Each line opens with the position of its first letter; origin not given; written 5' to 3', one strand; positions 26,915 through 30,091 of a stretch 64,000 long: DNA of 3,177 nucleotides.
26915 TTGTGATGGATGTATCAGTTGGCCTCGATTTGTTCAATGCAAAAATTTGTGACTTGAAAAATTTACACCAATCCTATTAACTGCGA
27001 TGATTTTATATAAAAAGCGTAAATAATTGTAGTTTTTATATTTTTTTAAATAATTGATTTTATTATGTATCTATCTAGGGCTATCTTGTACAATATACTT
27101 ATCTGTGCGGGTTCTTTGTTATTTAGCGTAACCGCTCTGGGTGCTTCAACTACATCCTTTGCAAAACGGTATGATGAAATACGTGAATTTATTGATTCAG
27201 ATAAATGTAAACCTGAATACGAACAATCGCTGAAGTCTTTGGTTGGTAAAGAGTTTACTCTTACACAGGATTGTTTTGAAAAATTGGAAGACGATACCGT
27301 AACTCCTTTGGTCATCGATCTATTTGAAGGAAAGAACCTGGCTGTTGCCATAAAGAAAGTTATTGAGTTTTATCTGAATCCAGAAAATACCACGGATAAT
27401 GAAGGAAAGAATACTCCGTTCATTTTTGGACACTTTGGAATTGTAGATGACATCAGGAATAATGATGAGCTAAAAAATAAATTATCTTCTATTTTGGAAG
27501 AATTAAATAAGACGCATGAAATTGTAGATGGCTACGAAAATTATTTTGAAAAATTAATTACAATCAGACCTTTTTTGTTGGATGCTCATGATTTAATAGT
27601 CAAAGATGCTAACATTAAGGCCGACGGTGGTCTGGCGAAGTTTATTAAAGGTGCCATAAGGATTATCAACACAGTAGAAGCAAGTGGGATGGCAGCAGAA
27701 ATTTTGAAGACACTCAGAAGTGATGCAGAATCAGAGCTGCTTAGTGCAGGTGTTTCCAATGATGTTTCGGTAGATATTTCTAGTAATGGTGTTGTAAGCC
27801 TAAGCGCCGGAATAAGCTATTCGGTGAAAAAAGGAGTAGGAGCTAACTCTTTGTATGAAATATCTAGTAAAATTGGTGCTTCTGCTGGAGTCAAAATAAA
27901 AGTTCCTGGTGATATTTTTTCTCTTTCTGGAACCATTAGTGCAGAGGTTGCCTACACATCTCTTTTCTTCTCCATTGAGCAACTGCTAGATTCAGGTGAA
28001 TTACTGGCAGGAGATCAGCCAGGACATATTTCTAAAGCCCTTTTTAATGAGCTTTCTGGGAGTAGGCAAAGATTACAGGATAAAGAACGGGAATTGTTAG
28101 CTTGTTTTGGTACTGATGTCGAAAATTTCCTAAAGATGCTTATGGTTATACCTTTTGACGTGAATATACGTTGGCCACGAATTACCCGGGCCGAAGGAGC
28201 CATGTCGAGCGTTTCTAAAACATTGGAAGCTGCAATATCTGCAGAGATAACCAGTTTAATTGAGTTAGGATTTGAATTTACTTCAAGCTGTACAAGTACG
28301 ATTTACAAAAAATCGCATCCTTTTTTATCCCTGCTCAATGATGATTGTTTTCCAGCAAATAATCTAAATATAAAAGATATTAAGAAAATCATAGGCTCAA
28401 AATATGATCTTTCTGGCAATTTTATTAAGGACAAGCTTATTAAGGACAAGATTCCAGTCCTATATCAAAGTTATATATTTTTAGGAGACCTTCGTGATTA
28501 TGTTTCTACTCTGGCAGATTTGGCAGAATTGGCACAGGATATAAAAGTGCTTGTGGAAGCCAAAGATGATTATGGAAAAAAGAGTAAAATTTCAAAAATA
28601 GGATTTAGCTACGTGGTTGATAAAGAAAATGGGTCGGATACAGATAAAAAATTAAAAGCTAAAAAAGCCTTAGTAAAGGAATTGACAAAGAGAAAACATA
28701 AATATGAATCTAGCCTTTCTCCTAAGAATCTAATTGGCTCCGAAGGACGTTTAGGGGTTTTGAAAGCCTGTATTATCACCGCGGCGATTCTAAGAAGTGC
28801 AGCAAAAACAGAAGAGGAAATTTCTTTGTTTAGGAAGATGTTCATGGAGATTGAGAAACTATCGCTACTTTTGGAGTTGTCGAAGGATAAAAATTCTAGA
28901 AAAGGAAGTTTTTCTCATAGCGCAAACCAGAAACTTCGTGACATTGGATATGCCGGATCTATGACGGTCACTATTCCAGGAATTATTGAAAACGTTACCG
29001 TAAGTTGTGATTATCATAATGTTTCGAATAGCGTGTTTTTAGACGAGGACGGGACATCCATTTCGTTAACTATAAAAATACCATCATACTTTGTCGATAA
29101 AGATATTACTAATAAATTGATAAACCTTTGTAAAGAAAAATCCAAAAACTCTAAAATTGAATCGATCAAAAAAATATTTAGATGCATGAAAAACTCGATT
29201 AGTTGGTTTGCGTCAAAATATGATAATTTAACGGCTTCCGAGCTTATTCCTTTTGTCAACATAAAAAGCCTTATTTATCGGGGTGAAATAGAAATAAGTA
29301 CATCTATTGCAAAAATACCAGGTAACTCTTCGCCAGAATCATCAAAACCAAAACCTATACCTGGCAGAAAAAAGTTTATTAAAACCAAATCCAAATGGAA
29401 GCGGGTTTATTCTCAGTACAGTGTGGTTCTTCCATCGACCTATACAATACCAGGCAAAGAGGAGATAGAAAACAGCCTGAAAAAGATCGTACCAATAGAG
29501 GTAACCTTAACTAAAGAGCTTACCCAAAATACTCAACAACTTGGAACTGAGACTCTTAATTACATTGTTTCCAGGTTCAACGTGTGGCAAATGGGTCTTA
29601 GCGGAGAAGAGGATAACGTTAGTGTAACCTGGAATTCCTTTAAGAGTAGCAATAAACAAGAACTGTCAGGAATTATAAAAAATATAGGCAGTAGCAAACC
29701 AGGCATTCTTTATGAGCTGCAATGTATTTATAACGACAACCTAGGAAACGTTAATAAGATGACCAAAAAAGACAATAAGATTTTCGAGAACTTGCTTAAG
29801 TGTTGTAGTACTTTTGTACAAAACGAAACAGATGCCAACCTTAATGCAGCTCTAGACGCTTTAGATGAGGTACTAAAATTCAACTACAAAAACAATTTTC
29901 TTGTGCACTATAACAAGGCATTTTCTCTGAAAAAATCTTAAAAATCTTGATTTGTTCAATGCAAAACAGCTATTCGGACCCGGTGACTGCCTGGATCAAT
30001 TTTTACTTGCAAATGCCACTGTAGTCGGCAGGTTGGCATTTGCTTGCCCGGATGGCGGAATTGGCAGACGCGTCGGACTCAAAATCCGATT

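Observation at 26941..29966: AT-rich 3-kb cassette encoding a 958-aa secreted orphan, bracketed by a perfect 18-bp direct repeat next to tRNA-Leu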

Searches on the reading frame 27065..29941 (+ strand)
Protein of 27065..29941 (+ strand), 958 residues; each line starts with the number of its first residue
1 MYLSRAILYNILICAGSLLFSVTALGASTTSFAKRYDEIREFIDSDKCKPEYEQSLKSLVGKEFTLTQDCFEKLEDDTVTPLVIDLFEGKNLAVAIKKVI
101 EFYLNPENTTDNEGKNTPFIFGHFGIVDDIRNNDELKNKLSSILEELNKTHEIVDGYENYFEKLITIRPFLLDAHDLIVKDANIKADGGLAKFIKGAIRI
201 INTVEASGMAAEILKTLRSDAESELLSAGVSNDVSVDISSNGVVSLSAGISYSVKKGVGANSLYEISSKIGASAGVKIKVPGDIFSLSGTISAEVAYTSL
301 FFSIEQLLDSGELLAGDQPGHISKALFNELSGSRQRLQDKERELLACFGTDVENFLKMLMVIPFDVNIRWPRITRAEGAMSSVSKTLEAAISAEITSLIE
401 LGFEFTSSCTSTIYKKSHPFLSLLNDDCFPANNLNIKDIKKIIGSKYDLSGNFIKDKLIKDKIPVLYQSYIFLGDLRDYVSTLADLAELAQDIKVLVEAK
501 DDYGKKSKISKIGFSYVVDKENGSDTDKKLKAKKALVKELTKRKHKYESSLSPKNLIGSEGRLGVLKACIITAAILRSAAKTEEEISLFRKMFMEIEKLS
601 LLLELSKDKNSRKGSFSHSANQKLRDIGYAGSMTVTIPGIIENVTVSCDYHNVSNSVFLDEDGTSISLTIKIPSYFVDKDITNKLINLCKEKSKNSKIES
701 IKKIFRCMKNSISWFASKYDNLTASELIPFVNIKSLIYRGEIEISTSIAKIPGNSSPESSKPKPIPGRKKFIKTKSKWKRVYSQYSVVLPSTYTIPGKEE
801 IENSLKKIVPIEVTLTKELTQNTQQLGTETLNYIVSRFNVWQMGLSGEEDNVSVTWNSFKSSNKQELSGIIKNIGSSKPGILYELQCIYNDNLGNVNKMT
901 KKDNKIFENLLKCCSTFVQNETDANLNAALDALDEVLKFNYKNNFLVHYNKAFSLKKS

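Call 7: search_protein_families(library=pfam, proteins=[window:27065-29941:+], max_evalue=1)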
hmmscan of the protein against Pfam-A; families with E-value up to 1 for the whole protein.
window:27065-29941:+ (958 aa): 1 family
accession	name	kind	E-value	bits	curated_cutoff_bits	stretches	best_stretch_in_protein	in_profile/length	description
PF02604.26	PhdYeFM_antitox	-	0.095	12.9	29.8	1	129-154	2-28/74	Antitoxin Phd_YefM, type II toxin-antitoxin system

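Call 8: search_protein_families(library=ncbifam, proteins=[window:27065-29941:+], max_evalue=1)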
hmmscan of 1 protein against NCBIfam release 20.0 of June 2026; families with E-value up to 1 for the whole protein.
window:27065-29941:+ (958 aa): 0 families
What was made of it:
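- Checked: There is no Pfam or NCBIfam hit (calls 7, 8).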

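Call 10: find_encoding_contigs(protein=window:27065-29941:+, flank=10000, max_places=6)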
Protein window:27065-29941:+ (958 aa): no gene with exactly this product is on record in the collection.

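Call 11: find_homologous_proteins(query=window:27065-29938:+, max_evalue=0.001)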
Query window:27065-29938:+ (958 aa): 1 proteins with E <= 0.001 among 8000 candidates.
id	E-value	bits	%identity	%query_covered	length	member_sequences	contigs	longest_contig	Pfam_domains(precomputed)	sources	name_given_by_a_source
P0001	1.8e-125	438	43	46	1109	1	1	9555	-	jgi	jgi:hypothetical protein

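Call 12: find_encoding_contigs(protein=P0001, flank=10000)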
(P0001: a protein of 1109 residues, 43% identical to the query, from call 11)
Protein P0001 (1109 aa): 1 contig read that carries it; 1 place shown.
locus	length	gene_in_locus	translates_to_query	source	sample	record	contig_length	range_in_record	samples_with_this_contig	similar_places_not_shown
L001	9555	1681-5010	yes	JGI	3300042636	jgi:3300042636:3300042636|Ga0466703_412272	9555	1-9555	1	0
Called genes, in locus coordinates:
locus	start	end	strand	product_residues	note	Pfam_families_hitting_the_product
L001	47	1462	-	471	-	PF03772:Competence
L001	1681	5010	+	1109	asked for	-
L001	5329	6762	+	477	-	PF00149:Metallophos (weak)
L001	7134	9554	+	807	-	?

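Call 32: find_homologous_proteins(query=A2, max_evalue=0.01)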
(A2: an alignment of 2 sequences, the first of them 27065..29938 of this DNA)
Query A2 (2 sequences) (958 aa, profile of the alignment): 1 proteins with E <= 0.01 among 8000 candidates.
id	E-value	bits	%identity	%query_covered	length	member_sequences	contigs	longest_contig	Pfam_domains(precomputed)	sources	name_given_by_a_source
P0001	0.0e+0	2205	43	46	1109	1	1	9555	-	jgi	jgi:hypothetical protein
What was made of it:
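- Tried and rejected: Word-indexed protein searches with the ORF and with a 2-sequence profile found only one homologue (calls 11, 32).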

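Call 35: search_solved_structures(query=A2, max_evalue=10)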
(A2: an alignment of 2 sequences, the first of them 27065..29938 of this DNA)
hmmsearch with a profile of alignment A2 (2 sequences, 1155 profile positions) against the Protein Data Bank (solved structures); distinct sequences matched with E-value up to 10: 1.
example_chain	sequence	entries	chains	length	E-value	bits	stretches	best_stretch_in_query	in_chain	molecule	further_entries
8kea_b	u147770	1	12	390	1.7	9.5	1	448-471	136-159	wedge protein gp31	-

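Call 48: predict_structure(alignment_id=A2)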
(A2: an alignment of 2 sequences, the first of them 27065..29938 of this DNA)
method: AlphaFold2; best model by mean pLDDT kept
length: 958 residues; sequences in the alignment: 2
mean_pLDDT: 33.6   pTM: 0.25
mean pLDDT of the five models: 33.6, 32.5, 31.6, 30.7, 29.9
residues with pLDDT >= 90: 0; 70-90: 9; 50-70: 69; < 50: 880
segments of 3 or more residues with pLDDT < 50: 1-91, 107-129, 151-161, 185-189, 196-492, 499-524, 543-958
pLDDT, mean of each block of 10 residues (from residue 1): 26 29 29 34 34 31 30 31 33 54 52 35 42 66 68 40 56 63 48 49 37 31 27 23 23 27 27 24 22 27 32 31 34 35 30 29 22 22 26 28 25 25 25 27 29 31 33 39 41 50 39 29 49 53 46 35 33 31 31 31 28 25 26 27 28 26 28 33 38 35 38 34 29 25 24 25 25 30 22 28 30 26 28 30 28 28 32 34 36 38 45 41 40 42 33 29
secondary structure, 60 per line:
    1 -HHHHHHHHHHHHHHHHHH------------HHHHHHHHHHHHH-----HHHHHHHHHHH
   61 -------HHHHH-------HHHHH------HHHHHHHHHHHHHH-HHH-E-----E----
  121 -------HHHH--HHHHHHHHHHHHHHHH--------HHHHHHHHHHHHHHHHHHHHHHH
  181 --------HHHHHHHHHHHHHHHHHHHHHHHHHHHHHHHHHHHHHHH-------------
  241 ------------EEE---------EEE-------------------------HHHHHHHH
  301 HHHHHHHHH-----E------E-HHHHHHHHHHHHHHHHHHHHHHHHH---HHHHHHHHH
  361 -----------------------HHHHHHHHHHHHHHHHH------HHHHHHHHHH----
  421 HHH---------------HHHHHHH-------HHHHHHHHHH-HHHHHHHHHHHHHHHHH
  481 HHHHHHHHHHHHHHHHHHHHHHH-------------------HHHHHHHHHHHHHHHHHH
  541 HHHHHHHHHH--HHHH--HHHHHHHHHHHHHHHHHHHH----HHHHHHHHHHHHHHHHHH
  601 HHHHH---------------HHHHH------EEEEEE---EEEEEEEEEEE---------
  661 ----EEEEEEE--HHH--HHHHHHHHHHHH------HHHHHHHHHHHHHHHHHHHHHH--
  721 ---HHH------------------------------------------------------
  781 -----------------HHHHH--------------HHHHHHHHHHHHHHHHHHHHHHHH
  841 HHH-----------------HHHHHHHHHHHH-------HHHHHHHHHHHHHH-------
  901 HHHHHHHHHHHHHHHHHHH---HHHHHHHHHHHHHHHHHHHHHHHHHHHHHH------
elements in order (helices of 4 or more, strands of 3 or more residues): H2-19 H32-44 H50-60 H68-72 H80-84 H91-104 H128-131 H134-149 H158-180 H189-227 E253-255 E265-267 H293-309 H324-348 H352-360 H384-400 H407-416 H439-445 H453-462 H464-503 H523-550 H553-556 H559-578 H583-605 H621-625 E632-637 E641-651 E665-671 H679-690 H697-718 H798-802 H817-843 H861-872 H880-893 H901-919 H923-952
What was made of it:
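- Tried and rejected: The first AlphaFold run with 2 sequences was useless (pLDDT 33.6, call 48).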

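Call 55: search_protein_representatives(alignment_id=A2)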
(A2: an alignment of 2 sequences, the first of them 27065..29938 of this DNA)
Query: 2 sequences, 1155 profile positions. Proteins with E-value up to 0.001 (for the whole library): 81; up to 1e-10: 73; up to 1e-30: 44. The best 81 are listed.
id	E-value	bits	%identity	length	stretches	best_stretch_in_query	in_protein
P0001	0.0e+00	2205.2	-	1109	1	1-1154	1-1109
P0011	1.8e-241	820.8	-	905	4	27-475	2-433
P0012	3.1e-156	538.6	-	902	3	88-467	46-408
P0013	1.1e-131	457.3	-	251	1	872-1155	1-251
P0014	2.1e-119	416.6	-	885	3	57-536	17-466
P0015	6.6e-87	309.0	-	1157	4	345-476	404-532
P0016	1.2e-80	288.3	-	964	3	57-474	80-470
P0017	4.1e-75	269.9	-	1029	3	54-567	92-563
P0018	2.9e-74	267.1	-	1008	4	615-794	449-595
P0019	5.6e-70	252.9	-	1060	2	79-567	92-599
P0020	1.4e-67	244.9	-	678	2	30-540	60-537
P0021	4.3e-64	233.4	-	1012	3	51-465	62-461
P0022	7.1e-64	232.7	-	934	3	35-465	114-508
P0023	1.9e-60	221.4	-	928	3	55-466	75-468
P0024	2.6e-60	220.9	-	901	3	57-479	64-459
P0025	1.6e-58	215.0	-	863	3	42-466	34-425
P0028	5.5e-52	193.3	-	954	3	55-466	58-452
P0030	1.3e-48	182.1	-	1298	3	57-487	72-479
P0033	9.8e-47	175.9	-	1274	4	64-493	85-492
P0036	1.4e-42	162.2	-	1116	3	81-472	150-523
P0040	3.5e-40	154.2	-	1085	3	57-466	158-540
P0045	5.9e-36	140.2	-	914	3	61-442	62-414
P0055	8.3e-30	119.9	-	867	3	86-443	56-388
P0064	1.3e-24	102.6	-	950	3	51-468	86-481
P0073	1.3e-18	82.7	-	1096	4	48-461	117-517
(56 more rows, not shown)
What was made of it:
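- On Orphan (lineage-restricted gene without homologues): A profile search of 1.84 billion representatives finds 81 at E <= 1e-3 and 44 at E <= 1e-30 (call 55).
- Checked: The label 'orphan' is wrong (call 55).
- There are 81 representatives at E <= 1e-3 and 44 at E <= 1e-30 (call 55).
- Tried and rejected: This was misleading, because the exhaustive search found 81 (call 55).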

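Call 57: list_cluster_members(proteins=[P0011, P0012, P0014, P0015, P0016, P0017, P0019, P0022, P0030, P0040])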
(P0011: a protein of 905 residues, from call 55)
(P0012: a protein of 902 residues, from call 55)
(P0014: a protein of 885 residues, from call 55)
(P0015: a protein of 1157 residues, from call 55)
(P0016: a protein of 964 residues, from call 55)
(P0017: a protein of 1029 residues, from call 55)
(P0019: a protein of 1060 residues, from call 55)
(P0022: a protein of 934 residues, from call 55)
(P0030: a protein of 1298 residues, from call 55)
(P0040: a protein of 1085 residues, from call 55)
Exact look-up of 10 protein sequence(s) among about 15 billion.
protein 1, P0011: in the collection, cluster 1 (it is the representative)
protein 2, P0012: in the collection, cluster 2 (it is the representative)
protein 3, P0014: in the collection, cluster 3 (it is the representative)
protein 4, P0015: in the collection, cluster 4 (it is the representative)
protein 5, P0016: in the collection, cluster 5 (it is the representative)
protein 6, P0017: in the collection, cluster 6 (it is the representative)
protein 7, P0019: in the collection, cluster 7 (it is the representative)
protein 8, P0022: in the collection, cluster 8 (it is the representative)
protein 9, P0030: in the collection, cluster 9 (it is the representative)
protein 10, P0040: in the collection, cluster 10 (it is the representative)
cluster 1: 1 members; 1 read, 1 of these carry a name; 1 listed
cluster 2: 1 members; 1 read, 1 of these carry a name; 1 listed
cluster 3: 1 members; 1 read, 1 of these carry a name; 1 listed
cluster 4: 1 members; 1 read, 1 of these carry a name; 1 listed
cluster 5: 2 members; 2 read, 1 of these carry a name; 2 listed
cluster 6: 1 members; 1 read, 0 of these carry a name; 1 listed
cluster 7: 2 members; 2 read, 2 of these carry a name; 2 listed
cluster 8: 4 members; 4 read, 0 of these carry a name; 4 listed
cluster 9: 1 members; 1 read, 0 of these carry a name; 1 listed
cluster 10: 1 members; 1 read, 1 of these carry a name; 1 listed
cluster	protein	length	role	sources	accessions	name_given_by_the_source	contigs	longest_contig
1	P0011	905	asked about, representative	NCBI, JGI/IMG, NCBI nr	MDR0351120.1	MAG: hypothetical protein LBH49_00495 [Puniceicoccales bacterium] | hypothetical protein | hypothetical protein [Puniceicoccales bacterium]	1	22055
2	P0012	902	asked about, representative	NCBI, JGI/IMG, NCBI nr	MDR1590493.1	MAG: hypothetical protein LBR92_00635 [Puniceicoccales bacterium] | hypothetical protein | hypothetical protein [Puniceicoccales bacterium]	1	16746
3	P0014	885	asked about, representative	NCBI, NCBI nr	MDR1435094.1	MAG: hypothetical protein LBI77_01680, partial [Puniceicoccales bacterium] | hypothetical protein [Puniceicoccales bacterium]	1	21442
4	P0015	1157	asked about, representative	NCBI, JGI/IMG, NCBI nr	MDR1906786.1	MAG: tektin family protein [Puniceicoccales bacterium] | uncharacterized protein YeeX (DUF496 family) | tektin family protein [Puniceicoccales bacterium]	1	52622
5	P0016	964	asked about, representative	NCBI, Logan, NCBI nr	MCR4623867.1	MAG: hypothetical protein K5780_04420 [Alphaproteobacteria bacterium] | hypothetical protein [Alphaproteobacteria bacterium]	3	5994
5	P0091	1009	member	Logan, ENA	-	-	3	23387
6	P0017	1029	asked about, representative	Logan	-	-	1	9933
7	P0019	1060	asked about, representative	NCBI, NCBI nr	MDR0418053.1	MAG: hypothetical protein LBH08_01280 [Puniceicoccales bacterium] | hypothetical protein [Puniceicoccales bacterium]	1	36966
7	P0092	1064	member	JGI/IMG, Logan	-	hypothetical protein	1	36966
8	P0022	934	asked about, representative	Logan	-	-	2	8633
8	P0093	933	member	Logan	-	-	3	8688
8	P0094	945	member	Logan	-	-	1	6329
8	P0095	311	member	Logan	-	-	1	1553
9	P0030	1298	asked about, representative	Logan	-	-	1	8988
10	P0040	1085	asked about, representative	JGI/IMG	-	hypothetical protein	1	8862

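Call 58: find_encoding_contigs(protein=P0012, flank=8000, max_places=2)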
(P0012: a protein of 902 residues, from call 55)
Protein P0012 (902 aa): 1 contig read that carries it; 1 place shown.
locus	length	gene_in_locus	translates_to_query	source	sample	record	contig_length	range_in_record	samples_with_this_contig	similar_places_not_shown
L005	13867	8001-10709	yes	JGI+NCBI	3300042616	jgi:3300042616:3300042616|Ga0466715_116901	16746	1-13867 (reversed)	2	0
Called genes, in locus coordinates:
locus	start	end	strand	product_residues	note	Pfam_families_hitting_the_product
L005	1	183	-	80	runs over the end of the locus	-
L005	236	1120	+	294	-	PF04392:ABC_sub_bind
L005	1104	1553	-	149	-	PF01592:NifU_N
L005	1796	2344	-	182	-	PF00334:NDK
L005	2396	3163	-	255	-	PF00132:Hexapep (weak), PF25087:GMPPB_C (faint), PF13720:Acetyltransf_11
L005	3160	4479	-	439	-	PF03331:LpxC, PF22817:ApeP-like, PF07977:FabA, PF22818:ApeI-like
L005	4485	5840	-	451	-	PF11638:DnaA_N, PF00308:Bac_DnaA, PF01695:IstB_IS21 (weak), PF00004:AAA, PF08299:Bac_DnaA_C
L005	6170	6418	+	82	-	-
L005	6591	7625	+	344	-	PF00933:Glyco_hydro_3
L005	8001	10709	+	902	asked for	-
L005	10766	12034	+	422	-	PF00483:NTP_transferase, PF24894:Hexapep_GlmU (weak), PF25247:LbH_GLGC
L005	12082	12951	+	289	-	PF00406:ADK, PF13207:AAA_17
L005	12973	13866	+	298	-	PF03462:PCRF, PF00472:RF-1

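Call 59: find_encoding_contigs(protein=P0014, flank=8000, max_places=2)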
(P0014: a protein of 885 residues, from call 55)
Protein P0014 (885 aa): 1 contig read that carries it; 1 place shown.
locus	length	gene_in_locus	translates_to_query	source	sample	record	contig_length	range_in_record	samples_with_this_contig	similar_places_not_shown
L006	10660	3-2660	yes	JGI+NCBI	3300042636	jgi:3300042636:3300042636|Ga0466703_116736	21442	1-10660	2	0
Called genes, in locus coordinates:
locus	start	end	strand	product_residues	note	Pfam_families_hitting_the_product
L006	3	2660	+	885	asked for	?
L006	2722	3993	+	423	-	PF00483:NTP_transferase, PF24894:Hexapep_GlmU (weak), PF25084:LbH_EIF2B (faint), PF25247:LbH_GLGC, PF00132:Hexapep (faint)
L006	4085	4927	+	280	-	PF00406:ADK, PF13207:AAA_17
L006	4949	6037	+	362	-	PF03462:PCRF, PF00472:RF-1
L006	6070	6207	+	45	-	-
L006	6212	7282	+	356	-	PF02463:SMC_N (weak), PF00005:ABC_tran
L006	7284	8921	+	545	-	PF01547:SBP_bac_1, PF13343:SBP_bac_6, PF13531:SBP_bac_11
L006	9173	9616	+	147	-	-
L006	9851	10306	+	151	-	-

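Call 60: find_encoding_contigs(protein=P0019, flank=8000, max_places=2)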
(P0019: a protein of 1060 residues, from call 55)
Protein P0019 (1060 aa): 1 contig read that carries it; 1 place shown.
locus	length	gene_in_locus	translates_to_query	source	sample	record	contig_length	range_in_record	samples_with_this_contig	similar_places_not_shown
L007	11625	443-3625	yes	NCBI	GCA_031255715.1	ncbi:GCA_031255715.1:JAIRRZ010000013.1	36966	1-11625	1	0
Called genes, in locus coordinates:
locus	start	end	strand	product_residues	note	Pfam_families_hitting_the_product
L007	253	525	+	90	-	PF25247:LbH_GLGC (weak)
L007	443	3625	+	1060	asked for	-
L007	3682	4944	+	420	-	PF00483:NTP_transferase, PF25084:LbH_EIF2B (faint), PF24894:Hexapep_GlmU (weak), PF25247:LbH_GLGC, PF00132:Hexapep (faint)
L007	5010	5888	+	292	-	PF00406:ADK, PF13207:AAA_17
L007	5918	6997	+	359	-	PF03462:PCRF, PF00472:RF-1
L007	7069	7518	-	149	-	PF22811:Zn_ribbon_NrdR, PF03477:ATP-cone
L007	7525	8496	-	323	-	PF01210:NAD_Gly3P_dh_N, PF02558:ApbA (weak), PF07479:NAD_Gly3P_dh_C, PF20618:GPD_NAD_C_bact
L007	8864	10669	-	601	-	PF00456:Transketolase_N (faint), PF13292:DXP_synthase_N, PF02779:Transket_pyr, PF02780:Transketolase_C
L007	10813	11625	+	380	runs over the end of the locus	PF12796:Ank_2 (weak), PF13637:Ank_4 (faint), PF00023:Ank (faint), PF12796:Ank_2, PF13606:Ank_3 (faint)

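Call 73: search_solved_structures(query=A5, max_evalue=10)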
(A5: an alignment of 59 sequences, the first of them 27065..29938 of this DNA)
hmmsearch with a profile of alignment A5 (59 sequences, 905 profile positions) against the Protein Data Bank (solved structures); distinct sequences matched with E-value up to 10: 2.
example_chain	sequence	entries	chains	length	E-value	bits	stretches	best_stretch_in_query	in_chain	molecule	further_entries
7w5z_M1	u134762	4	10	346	2.5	9.3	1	821-878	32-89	Oxoglutarate/malate translocator protein, putative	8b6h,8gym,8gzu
8bqs_DS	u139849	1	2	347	2.5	9.3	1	821-878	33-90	Oxoglutarate/malate translocator protein, putative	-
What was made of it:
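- Tried and rejected: PDB sequence-profile searches found nothing (calls 35, 73).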
